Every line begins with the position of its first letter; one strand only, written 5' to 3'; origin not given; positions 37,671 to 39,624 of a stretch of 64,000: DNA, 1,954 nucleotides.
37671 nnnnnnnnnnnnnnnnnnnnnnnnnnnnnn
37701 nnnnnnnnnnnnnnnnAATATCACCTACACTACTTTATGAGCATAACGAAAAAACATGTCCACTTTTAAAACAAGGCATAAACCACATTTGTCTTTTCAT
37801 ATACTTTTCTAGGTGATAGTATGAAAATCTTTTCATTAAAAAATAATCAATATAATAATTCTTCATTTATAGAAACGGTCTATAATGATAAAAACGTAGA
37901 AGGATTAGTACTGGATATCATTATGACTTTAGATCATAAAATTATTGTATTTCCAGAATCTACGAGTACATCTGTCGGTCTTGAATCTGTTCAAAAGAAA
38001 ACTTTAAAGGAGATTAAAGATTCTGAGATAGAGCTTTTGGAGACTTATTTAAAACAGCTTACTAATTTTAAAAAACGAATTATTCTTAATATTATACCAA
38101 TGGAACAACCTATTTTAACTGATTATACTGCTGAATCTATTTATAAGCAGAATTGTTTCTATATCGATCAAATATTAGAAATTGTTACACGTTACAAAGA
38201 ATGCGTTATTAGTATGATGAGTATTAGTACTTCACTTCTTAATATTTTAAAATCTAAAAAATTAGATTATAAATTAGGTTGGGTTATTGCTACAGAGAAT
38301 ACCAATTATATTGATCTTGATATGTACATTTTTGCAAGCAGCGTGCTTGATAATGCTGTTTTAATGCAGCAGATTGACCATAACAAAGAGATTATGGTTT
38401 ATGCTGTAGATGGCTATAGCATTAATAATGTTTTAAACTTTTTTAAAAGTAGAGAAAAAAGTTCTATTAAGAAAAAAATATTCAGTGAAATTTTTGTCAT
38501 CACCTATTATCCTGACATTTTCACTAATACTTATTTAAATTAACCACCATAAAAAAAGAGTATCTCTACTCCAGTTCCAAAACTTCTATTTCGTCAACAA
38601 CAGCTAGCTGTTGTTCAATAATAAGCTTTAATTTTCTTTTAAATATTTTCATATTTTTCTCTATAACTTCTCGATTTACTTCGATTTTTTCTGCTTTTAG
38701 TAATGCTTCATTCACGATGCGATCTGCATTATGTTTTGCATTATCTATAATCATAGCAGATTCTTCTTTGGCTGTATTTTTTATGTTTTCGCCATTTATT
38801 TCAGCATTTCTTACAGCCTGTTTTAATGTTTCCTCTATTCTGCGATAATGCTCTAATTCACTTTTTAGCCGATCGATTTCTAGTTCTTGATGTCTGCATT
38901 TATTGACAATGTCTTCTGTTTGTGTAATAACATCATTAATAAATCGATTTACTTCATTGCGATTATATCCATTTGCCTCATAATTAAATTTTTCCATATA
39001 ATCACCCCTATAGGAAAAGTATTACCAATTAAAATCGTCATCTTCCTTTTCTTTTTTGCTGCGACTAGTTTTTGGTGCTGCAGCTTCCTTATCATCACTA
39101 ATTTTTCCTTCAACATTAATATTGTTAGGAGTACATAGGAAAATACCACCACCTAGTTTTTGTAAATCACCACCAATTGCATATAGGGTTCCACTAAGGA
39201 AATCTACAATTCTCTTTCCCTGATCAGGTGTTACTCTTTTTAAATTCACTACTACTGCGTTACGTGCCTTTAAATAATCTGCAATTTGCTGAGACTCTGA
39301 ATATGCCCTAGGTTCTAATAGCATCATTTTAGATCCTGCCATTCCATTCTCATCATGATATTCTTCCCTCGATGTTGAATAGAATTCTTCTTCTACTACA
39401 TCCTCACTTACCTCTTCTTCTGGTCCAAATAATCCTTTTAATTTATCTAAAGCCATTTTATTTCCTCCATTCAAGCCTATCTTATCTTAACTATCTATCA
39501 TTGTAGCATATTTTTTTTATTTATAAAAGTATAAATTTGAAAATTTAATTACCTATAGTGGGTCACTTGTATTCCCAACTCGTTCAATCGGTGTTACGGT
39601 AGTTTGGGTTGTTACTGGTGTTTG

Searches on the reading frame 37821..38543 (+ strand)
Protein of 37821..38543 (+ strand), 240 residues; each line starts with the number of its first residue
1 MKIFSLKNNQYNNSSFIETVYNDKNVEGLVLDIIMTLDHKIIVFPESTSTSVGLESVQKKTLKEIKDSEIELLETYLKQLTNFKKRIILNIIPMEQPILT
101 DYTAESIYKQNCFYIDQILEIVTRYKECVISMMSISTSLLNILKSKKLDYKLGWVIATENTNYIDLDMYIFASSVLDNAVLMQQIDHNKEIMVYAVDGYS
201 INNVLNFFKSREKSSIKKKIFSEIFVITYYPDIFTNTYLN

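Call 3: search_protein_families(library=pfam, proteins=[window:37821-38543:+], max_evalue=0.01)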
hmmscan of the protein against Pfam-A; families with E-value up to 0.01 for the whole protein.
window:37821-38543:+ (240 aa): 0 families

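Call 4: search_protein_families(library=ncbifam, proteins=[window:37821-38543:+], max_evalue=0.01)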
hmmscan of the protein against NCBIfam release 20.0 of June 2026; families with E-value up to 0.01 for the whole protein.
window:37821-38543:+ (240 aa): 1 family
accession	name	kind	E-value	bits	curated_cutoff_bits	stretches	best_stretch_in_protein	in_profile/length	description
NF053857.1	LysphglycPlipDStph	equivalog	0.0089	15.4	450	0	23-86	71-136/305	lysophosphatidylglycerol phospholipase D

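Call 5: search_protein_families(library=padloc, proteins=[window:37821-38543:+], max_evalue=0.01)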
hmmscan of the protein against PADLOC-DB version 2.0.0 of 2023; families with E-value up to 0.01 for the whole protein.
window:37821-38543:+ (240 aa): 0 families

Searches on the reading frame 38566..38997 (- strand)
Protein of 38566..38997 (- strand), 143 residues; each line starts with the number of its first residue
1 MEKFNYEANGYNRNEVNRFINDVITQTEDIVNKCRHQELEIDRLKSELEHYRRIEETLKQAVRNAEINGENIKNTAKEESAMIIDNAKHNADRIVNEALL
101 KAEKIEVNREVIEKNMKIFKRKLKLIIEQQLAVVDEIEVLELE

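Call 3: search_protein_families(library=pfam, proteins=[window:38566-38997:-], max_evalue=0.01)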
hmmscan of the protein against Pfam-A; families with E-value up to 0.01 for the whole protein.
window:38566-38997:- (143 aa): 1 family
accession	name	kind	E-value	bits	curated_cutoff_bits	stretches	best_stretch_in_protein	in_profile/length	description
PF05103.18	DivIVA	-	1.2e-23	83.9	28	1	3-124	10-131/131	DivIVA protein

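Call 4: search_protein_families(library=ncbifam, proteins=[window:38566-38997:-], max_evalue=0.01)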
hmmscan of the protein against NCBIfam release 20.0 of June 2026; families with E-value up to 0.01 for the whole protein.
window:38566-38997:- (143 aa): 5 families
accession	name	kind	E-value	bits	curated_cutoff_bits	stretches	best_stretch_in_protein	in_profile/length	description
NF045995.1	MAG0865_DivIVA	hypoth_equivalog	2.1e-05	24.6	55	1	2-50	11-59/69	MAG0865 family DivIVA-related protein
NF010725.0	PRK14127.1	equivalog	0.0002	21.7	91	1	3-63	17-77/111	cell division regulator GpsB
NF002170.0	PRK01005.1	equivalog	0.00023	21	280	1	74-125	23-75/208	V-type ATP synthase subunit E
NF005198.1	PRK06669.1-3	equivalog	0.0018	17.5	200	1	28-109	34-116/299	flagellar assembly protein FliH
NF050102.1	DivIVA_Wag31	equivalog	0.0038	17.2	260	0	69-105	125-161/256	DivIVA-like cell division protein Wag31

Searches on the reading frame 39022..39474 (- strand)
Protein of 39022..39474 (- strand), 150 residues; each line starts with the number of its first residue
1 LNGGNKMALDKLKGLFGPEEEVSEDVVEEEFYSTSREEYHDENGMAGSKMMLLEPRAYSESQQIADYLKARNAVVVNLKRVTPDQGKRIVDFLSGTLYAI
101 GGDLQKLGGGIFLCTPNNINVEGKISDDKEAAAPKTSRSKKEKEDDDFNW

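Call 3: search_protein_families(library=pfam, proteins=[window:39022-39474:-], max_evalue=0.01)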
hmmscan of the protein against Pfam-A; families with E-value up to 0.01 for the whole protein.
window:39022-39474:- (150 aa): 1 family
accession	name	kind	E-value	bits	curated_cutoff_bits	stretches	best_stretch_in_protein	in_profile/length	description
PF04472.17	SepF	-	7.7e-27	93.8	27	1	51-121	2-72/72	Cell division protein SepF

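Call 4: search_protein_families(library=ncbifam, proteins=[window:39022-39474:-], max_evalue=0.01)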
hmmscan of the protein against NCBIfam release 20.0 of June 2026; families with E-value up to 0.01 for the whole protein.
window:39022-39474:- (150 aa): 0 families
